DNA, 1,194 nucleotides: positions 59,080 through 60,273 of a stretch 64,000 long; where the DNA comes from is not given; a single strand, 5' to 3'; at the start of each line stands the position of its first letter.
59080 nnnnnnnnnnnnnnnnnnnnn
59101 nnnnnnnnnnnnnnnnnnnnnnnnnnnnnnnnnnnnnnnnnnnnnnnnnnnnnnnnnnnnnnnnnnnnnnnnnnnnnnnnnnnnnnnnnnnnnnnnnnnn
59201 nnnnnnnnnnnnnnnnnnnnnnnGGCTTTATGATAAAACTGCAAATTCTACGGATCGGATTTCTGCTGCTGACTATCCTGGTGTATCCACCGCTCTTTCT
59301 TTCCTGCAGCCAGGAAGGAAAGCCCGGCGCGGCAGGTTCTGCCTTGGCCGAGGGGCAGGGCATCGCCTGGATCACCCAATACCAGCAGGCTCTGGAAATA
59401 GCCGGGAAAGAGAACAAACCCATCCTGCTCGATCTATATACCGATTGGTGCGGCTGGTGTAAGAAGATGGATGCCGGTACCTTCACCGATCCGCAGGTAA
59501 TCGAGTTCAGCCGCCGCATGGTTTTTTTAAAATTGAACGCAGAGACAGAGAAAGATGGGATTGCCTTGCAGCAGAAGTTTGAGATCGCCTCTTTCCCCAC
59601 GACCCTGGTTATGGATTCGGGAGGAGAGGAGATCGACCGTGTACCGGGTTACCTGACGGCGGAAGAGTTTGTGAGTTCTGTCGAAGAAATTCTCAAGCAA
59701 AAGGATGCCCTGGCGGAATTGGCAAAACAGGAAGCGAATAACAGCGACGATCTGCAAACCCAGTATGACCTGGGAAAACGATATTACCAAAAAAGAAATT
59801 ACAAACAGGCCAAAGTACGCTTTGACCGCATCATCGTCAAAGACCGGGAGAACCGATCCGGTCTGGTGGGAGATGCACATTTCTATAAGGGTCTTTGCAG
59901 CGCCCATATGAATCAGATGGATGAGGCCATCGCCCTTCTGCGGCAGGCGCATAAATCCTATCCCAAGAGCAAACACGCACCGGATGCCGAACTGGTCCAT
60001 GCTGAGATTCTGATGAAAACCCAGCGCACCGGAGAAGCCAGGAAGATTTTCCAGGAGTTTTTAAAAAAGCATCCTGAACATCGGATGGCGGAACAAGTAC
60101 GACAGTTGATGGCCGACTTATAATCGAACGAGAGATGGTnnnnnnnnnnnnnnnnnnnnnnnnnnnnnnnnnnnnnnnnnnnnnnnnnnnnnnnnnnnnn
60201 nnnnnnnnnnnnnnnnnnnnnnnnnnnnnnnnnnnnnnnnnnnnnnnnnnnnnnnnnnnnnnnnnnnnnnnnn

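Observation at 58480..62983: Four-gene envelope cluster downstream of xerC: pseudopilin-like lipoprotein, thioredoxin-TPR lipoprotein, VWA protein, long coiled-coil membrane protein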

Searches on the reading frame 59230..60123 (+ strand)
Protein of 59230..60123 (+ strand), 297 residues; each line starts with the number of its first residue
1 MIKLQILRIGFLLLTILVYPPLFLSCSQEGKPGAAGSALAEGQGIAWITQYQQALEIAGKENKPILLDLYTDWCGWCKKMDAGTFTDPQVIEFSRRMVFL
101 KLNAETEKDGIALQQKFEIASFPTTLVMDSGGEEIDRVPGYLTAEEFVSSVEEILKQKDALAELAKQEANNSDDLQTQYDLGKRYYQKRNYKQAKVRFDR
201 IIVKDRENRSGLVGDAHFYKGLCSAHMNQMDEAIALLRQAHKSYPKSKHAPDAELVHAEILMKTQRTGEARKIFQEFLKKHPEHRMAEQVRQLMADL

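Call 3: search_protein_families(library=pfam, proteins=[window:59230-60123:+], max_evalue=0.1)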
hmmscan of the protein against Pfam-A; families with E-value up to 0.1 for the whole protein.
window:59230-60123:+ (297 aa): 24 families
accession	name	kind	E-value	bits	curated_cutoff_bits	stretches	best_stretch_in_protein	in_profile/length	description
PF13098.12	Thioredoxin_2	-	6e-14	52.7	27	1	58-148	1-101/104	Thioredoxin-like domain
PF13174.12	TPR_6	-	5.1e-12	46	26.3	2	215-247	1-33/33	Tetratricopeptide repeat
PF13899.12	Thioredoxin_7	-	8.5e-12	45.5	27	1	47-129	2-82/83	Thioredoxin-like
PF07719.23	TPR_2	-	1.2e-11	44.2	27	1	215-246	2-33/34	Tetratricopeptide repeat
PF00085.26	Thioredoxin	-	1.2e-10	41.8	23.5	1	60-152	16-102/103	Thioredoxin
PF13432.12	TPR_16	-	7.7e-10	39.5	32.7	1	179-247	1-64/65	Tetratricopeptide repeat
PF03190.21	Thioredox_DsbH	-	1.7e-09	38.3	27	1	43-106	18-82/163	Protein of unknown function, DUF255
PF14559.12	TPR_19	-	2.4e-08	34.6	25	1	228-295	5-66/68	Tetratricopeptide repeat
PF13428.12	TPR_14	-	3e-08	34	23.5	1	254-287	4-37/44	Tetratricopeptide repeat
PF13525.12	YfiO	-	2.8e-06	27.7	25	1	220-291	11-82/203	Outer membrane lipoprotein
PF14561.12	TPR_20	-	3.2e-05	24.6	25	1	157-210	4-57/90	Tetratricopeptide repeat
PF13424.12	TPR_12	-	0.00013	22.5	30.1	0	158-198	26-68/77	Tetratricopeptide repeat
PF00515.34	TPR_1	-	0.00014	22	27.8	1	215-246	2-33/34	Tetratricopeptide repeat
PF13371.12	TPR_9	-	0.00025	21.4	35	0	220-258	35-70/73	Tetratricopeptide repeat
PF12895.13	ANAPC3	-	0.00097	19.8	27.2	1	190-276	4-81/82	Anaphase-promoting complex, cyclosome, subunit 3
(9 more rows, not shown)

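Call 4: search_protein_families(library=ncbifam, proteins=[window:59230-60123:+], max_evalue=0.1)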
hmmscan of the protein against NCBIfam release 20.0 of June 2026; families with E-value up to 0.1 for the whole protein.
window:59230-60123:+ (297 aa): 32 families (the best 25 are shown)
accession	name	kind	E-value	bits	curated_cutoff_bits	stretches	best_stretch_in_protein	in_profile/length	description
NF001419.0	PRK00293.1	subfamily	3.1e-20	72.3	330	1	31-154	446-572/574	protein-disulfide reductase DsbD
NF045694.1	seleno_TsoB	exception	1.2e-19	69.8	805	1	35-154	447-571/572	rhodanese/DsbD fusion-like selenoprotein TsoB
TIGR02795.1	tol_pal_ybgF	equivalog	2.6e-15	57.1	90.1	1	176-292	3-117/119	tol-pal system protein YbgF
NF043050.1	DisulfRedDsbH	equivalog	8.1e-13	48.8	190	1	39-157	37-165/166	disulfide reductase DsbH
TIGR01068.1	thioredoxin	equivalog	2.8e-11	43.5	96.8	1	54-153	6-99/101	thioredoxin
NF008229.0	PRK10996.1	equivalog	6.6e-11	42.1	125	1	29-155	22-139/141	thioredoxin TrxC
TIGR01126.1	pdi_dom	equivalog_domain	9.4e-09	35.5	107.2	1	57-153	9-103/105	protein disulfide-isomerase domain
TIGR03302.1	OM_YfiO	subfamily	1.1e-07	31.6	81.4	1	220-290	39-109/239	outer membrane protein assembly factor BamD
NF052312.1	T9SS_PorW_SprE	equivalog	2.6e-07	29.7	250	1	227-292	650-715/716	type IX secretion system periplasmic lipoprotein PorW/SprE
TIGR01130.1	ER_PDI_fam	subfamily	7.3e-07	29.1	344.25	1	56-169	357-470/476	protein disulfide-isomerase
NF008068.0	PRK10803.1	equivalog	2.4e-06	27.7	383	1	169-292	136-258/263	cell division protein CpoB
TIGR02917.1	PEP_TPR_lipo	equivalog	2.9e-06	25.5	312.2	1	157-283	345-463/899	XrtA/PEP-CTERM system TPR-repeat protein PrsT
NF052400.1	M48_BAM_BepA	equivalog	1.1e-05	24.4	570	1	160-290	290-414/483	beta-barrel assembly-enhancing protease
TIGR02521.1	type_IV_pilW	equivalog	1.2e-05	25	154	1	220-281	141-199/234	type IV pilus biogenesis/stability protein PilW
TIGR02552.1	LcrH_SycD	equivalog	1.9e-05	24.4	104.8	1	169-291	12-126/136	SycD/LcrH family type III secretion system chaperone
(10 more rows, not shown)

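Call 23: find_homologous_proteins(query=window:59230-60123:+)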
Query window:59230-60123:+ (297 aa): 1376 proteins with E <= 0.001 among 4189 candidates; the best 120 are listed.
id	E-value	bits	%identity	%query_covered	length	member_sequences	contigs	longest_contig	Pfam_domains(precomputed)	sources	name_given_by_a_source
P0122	5.7e-184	628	94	100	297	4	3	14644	PF14559.13,PF13525.13,PF03190.22,PF00085.27,PF13899.13,PF13098.14,PF13432.13,PF13428.13,PF07719.24,PF13174.13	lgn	-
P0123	2.3e-103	364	56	93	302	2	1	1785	PF14559.13,PF13525.13,PF03190.22,PF00085.27,PF13899.13,PF13098.14,PF13432.13,PF13428.13,PF13181.13,PF07719.24,PF13174.13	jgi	-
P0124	8.0e-100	352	55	93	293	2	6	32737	PF14559.13,PF13525.13,PF03190.22,PF00085.27,PF13899.13,PF13098.14,PF13428.13,PF13181.13,PF07719.24,PF13174.13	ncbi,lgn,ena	-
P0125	1.4e-82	296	46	97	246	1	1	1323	PF14559.13,PF03190.22,PF00085.27,PF13899.13,PF13098.14,PF13428.13,PF07719.24,PF13174.13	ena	-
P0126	3.5e-60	222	39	87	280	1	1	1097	PF14559.13,PF03190.22,PF00085.27,PF13899.13,PF13098.14,PF13428.13,PF13174.13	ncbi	-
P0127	6.3e-60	221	42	85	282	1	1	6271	PF14559.13,PF09976.16,PF03190.22,PF00085.27,PF13899.13,PF13098.14,PF13432.13,PF13428.13,PF07719.24,PF13174.13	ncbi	-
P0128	3.2e-57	212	39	87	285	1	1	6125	PF14559.13,PF00085.27,PF13899.13,PF13098.14,PF13428.13,PF13174.13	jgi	jgi:thioredoxin-like negative regulator of GroEL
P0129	6.6e-57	211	39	85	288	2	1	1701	PF00085.27,PF13899.13,PF13098.14,PF13174.13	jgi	jgi:tetratricopeptide (TPR) repeat protein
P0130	5.9e-52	195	37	89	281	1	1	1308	PF14559.13,PF03190.22,PF00085.27,PF13899.13,PF13098.14,PF13432.13,PF13428.13,PF07719.24,PF13174.13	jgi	jgi:thioredoxin-like negative regulator of GroEL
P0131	8.2e-51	191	39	89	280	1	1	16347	PF14559.13,PF03190.22,PF00085.27,PF13899.13,PF13098.14,PF13432.13,PF13428.13,PF14561.13,PF13174.13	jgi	jgi:thiol-disulfide isomerase/thioredoxin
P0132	6.7e-44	169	34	85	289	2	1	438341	PF13525.13,PF00085.27,PF13098.14,PF13428.13,PF14559.13,PF03190.22,PF00515.35,PF13899.13,PF13432.13,PF13181.13,PF07719.24,PF13174.13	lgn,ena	-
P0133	2.0e-43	167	35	85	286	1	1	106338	PF13525.13,PF00085.27,PF13098.14,PF13428.13,PF14559.13,PF13371.13,PF03190.22,PF00515.35,PF13899.13,PF13432.13,PF13181.13,PF07719.24,PF13174.13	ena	-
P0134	2.1e-43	167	35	85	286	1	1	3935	PF13525.13,PF13414.13,PF00085.27,PF13098.14,PF13428.13,PF14559.13,PF13371.13,PF03190.22,PF00515.35,PF13899.13,PF13432.13,PF13181.13,PF07719.24,PF13174.13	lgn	-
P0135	2.9e-43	167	35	85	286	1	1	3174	PF13525.13,PF13414.13,PF00085.27,PF13098.14,PF13428.13,PF14559.13,PF13371.13,PF03190.22,PF00515.35,PF13899.13,PF13432.13,PF13181.13,PF07719.24,PF13174.13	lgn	-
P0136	3.1e-43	167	35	85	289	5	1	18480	PF00085.27,PF13098.14,PF13428.13,PF14559.13,PF13371.13,PF03190.22,PF00515.35,PF13899.13,PF13424.13,PF13432.13,PF13181.13,PF07719.24,PF13174.13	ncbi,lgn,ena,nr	ncbi:MAG: thioredoxin fold domain-containing protein [Candidatus Aminicenantes bacterium]|nr:thiored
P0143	3.1e-42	163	34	85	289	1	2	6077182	PF13525.13,PF00085.27,PF13098.14,PF13428.13,PF14559.13,PF03190.22,PF00515.35,PF13899.13,PF13432.13,PF13181.13,PF07719.24,PF13174.13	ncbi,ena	-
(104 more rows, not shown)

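Call 24: find_encoding_contigs(protein=P0124, flank=8000, max_places=2)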
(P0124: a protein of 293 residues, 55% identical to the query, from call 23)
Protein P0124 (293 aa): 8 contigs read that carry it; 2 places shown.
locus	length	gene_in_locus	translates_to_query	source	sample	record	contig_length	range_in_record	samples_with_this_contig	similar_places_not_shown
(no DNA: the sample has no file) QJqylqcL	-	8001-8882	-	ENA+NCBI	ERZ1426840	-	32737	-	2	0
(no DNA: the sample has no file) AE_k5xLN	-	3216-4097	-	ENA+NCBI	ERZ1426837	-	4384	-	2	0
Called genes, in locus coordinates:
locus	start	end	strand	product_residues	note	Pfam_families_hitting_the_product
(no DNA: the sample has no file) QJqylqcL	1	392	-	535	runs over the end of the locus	-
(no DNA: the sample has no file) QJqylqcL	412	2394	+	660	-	PF13432:TPR_16, PF00515:TPR_1, PF07719:TPR_2, PF13181:TPR_8, PF13414:TPR_11, PF14559:TPR_19, PF00515:TPR_1, PF07719:TPR_2, +29 more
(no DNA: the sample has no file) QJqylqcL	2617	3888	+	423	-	PF01408:GFO_IDH_MocA, PF19051:GFO_IDH_MocA_C2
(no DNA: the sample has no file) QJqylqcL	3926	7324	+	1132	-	PF13646:HEAT_2, PF06439:3keto-disac_hyd, PF20407:DUF1583_N (faint), PF06439:3keto-disac_hyd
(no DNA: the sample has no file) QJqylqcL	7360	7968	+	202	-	PF08334:T2SSG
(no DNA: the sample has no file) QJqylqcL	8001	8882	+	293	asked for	PF03190:Thioredox_DsbH, PF00085:Thioredoxin, PF07719:TPR_2 (faint), PF13181:TPR_8 (faint), PF13899:Thioredoxin_7, PF14559:TPR_19 (faint), PF13098:Thioredoxin_2, PF13525:YfiO (faint), +2 more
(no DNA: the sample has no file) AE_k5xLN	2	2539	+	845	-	?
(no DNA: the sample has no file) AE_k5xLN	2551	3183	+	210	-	PF08334:T2SSG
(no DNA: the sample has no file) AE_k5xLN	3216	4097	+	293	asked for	PF03190:Thioredox_DsbH, PF00085:Thioredoxin, PF07719:TPR_2 (faint), PF13181:TPR_8 (faint), PF13899:Thioredoxin_7, PF14559:TPR_19 (faint), PF13098:Thioredoxin_2, PF13525:YfiO (faint), +2 more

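Call 25: find_encoding_contigs(protein=P0131, flank=8000, max_places=1)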
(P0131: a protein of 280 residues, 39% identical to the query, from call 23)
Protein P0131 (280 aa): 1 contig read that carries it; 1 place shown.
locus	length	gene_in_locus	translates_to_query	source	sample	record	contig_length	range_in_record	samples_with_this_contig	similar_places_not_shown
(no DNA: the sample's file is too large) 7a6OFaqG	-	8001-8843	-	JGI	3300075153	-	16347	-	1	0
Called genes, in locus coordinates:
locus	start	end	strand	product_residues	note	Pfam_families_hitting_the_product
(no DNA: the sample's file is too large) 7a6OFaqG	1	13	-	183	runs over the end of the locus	-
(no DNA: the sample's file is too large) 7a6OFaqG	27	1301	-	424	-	PF19425:Csd3_N2 (weak), PF01551:Peptidase_M23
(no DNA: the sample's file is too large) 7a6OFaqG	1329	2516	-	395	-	PF00155:Aminotran_1_2, PF01041:DegT_DnrJ_EryC1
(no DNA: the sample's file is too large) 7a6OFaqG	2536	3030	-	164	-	PF01467:CTP_transf_like, PF08218:Citrate_ly_lig (weak)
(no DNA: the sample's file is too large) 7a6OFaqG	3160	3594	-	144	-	-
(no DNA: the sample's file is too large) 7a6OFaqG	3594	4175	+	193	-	PF04542:Sigma70_r2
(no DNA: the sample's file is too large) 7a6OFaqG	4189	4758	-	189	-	PF03602:Cons_hypoth95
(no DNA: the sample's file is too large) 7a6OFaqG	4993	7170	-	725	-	PF17191:RecG_wedge, PF01336:tRNA_anti-codon (weak), PF00270:DEAD, PF04851:ResIII (weak), PF00271:Helicase_C, PF19833:RecG_dom3_C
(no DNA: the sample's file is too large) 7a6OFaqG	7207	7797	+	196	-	PF08334:T2SSG (weak)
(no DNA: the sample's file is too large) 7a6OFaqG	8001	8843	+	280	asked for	PF03190:Thioredox_DsbH, PF00085:Thioredoxin, PF13098:Thioredoxin_2, PF13899:Thioredoxin_7, PF14561:TPR_20 (faint), PF13428:TPR_14 (faint), PF13432:TPR_16 (faint), PF14559:TPR_19 (weak), +1 more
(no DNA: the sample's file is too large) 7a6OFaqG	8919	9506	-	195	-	PF00925:GTP_cyclohydro2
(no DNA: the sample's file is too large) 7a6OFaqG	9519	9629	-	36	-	?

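Call 26: find_encoding_contigs(protein=P0143, flank=8000, max_places=1)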
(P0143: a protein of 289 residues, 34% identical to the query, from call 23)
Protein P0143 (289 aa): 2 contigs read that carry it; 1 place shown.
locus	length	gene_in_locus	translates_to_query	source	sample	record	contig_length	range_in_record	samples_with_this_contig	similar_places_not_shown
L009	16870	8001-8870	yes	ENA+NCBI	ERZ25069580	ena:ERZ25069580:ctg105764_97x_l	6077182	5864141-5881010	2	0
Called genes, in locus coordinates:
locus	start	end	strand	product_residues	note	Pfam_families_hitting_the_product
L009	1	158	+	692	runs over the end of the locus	PF00561:Abhydrolase_1 (faint), PF12146:Hydrolase_4 (faint)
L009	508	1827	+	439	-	PF07690:MFS_1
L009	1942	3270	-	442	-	PF19425:Csd3_N2, PF01551:Peptidase_M23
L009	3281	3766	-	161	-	PF01467:CTP_transf_like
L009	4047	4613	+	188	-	PF04542:Sigma70_r2 (faint)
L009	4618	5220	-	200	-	PF03602:Cons_hypoth95, PF02086:MethyltransfD12 (faint)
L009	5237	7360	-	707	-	PF17191:RecG_wedge, PF00270:DEAD, PF04851:ResIII, PF22590:Cas3-like_C_2 (faint), PF00271:Helicase_C, PF19833:RecG_dom3_C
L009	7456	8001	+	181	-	PF08334:T2SSG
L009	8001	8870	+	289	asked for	PF03190:Thioredox_DsbH, PF13181:TPR_8 (faint), PF00085:Thioredoxin, PF00515:TPR_1 (faint), PF07719:TPR_2 (faint), PF13174:TPR_6 (faint), PF13899:Thioredoxin_7, PF13098:Thioredoxin_2, +4 more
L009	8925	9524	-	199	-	PF00925:GTP_cyclohydro2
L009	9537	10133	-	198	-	PF02441:Flavoprotein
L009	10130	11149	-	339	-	PF04055:Radical_SAM, PF13353:Fer4_12 (faint)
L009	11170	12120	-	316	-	PF01145:Band_7, PF16200:Band_7_C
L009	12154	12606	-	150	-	PF01957:NfeD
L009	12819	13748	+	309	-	PF00795:CN_hydrolase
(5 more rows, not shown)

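Call 29: list_cluster_members(proteins=[P0001, window:59230-60123:+, window:60140-61189:+, window:61220-62983:+, L003:9063-10820:+, P0124, P0003])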
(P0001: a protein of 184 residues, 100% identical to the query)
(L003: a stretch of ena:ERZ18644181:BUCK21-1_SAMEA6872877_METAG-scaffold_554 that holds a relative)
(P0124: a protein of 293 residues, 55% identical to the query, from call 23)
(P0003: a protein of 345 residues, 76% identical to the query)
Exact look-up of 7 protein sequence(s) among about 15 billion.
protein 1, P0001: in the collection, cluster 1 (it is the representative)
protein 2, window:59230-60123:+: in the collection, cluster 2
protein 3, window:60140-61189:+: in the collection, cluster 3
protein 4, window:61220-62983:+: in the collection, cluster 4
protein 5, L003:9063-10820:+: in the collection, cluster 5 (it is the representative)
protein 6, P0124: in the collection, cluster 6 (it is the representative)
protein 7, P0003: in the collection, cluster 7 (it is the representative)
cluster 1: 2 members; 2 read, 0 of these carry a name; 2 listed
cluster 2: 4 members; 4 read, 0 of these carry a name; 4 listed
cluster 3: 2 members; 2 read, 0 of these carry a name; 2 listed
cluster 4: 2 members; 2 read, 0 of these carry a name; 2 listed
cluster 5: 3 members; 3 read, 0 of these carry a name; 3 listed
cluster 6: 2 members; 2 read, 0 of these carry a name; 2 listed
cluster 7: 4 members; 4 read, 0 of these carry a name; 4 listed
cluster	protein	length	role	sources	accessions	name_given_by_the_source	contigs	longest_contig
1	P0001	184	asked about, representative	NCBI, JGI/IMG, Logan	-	-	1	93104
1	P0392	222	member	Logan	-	-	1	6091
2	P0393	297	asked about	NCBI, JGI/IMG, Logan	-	-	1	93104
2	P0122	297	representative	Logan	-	-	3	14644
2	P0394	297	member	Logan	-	-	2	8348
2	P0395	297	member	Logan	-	-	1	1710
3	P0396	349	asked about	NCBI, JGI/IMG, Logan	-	-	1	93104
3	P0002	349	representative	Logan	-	-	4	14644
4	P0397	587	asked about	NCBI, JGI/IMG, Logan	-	-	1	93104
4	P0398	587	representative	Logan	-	-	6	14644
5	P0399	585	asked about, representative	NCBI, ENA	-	-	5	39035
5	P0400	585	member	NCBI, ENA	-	-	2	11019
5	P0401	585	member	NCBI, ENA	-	-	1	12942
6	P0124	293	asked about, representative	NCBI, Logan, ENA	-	-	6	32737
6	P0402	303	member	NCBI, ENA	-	-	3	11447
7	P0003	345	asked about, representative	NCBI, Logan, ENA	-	-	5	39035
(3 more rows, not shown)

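Call 33: find_related_loci(query=A3, collection=metagenome_contigs, flank=6000)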
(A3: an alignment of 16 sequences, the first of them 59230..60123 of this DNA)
Query A3 (297 aa) in metagenome_contigs; peptide patterns used: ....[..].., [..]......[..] (x = any residue, [..] = any of these).
600 stretches matched a pattern (row limit reached: there are more); 530 encode a relative of the query (tblastn E <= 1e-3); the best 80 are kept; 80 distinct loci.
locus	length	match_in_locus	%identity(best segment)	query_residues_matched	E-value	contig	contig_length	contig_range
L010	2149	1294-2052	40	45-297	9e-64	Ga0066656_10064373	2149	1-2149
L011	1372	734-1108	43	26-161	3e-30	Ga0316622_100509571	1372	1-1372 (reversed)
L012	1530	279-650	40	32-153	4e-29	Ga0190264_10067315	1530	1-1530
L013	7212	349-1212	28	1-297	7e-28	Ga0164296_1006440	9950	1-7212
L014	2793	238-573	37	41-155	3e-28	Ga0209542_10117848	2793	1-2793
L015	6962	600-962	39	43-154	7e-28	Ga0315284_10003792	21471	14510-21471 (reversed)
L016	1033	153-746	32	52-243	2e-28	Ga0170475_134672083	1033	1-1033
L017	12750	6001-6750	28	45-294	2e-27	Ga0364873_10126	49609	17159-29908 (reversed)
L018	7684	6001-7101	36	40-190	5e-27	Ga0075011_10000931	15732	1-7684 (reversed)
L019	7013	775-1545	25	36-297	6e-27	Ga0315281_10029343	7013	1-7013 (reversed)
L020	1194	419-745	42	45-152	5e-27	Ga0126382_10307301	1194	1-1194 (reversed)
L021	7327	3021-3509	31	9-153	3e-26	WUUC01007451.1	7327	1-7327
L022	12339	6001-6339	36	40-155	7e-26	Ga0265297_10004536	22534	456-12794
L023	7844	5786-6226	39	12-152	2e-25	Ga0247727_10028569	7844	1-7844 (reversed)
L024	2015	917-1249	42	45-157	7e-26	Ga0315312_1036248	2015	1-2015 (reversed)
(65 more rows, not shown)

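Call 38: find_encoding_contigs(protein=P0127, flank=6000, max_places=1)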
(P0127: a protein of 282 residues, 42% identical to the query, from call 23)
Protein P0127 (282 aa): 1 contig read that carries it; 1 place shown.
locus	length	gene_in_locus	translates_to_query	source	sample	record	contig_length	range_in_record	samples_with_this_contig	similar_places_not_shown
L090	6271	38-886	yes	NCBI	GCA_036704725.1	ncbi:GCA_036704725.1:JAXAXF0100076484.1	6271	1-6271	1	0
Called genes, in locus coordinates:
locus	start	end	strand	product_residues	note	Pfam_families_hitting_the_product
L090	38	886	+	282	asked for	PF03190:Thioredox_DsbH (weak), PF00085:Thioredoxin, PF13098:Thioredoxin_2, PF13899:Thioredoxin_7, PF13428:TPR_14 (faint), PF07719:TPR_2 (faint), PF09976:TPR_21 (faint), PF14559:TPR_19 (weak), +2 more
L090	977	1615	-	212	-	PF00144:Beta-lactamase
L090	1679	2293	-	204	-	PF01810:LysE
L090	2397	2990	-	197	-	PF00925:GTP_cyclohydro2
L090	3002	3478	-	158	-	PF01196:Ribosomal_L17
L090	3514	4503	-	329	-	PF01193:RNA_pol_L, PF01000:RNA_pol_A_bac, PF03118:RNA_pol_A_CTD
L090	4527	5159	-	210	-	PF00163:Ribosomal_S4, PF01479:S4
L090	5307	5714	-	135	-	PF00411:Ribosomal_S11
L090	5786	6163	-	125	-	PF00416:Ribosomal_S13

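Call 39: find_encoding_contigs(protein=P0128, flank=6000, max_places=1)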
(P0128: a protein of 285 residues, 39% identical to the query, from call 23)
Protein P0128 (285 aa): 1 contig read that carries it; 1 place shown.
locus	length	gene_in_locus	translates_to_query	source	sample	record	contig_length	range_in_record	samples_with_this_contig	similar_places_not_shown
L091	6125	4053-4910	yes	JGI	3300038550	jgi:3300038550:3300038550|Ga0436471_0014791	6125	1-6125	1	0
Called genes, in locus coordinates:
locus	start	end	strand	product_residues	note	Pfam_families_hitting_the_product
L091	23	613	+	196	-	PF04542:Sigma70_r2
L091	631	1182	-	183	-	PF03602:Cons_hypoth95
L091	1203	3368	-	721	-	PF17191:RecG_wedge, PF04851:ResIII, PF13604:AAA_30 (faint), PF00270:DEAD, PF00271:Helicase_C, PF19833:RecG_dom3_C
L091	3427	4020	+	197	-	PF08334:T2SSG (faint)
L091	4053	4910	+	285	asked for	PF13899:Thioredoxin_7, PF00085:Thioredoxin, PF13098:Thioredoxin_2, PF14559:TPR_19 (faint), PF13428:TPR_14 (faint), PF13174:TPR_6 (faint)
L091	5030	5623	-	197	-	PF00925:GTP_cyclohydro2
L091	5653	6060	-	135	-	PF01196:Ribosomal_L17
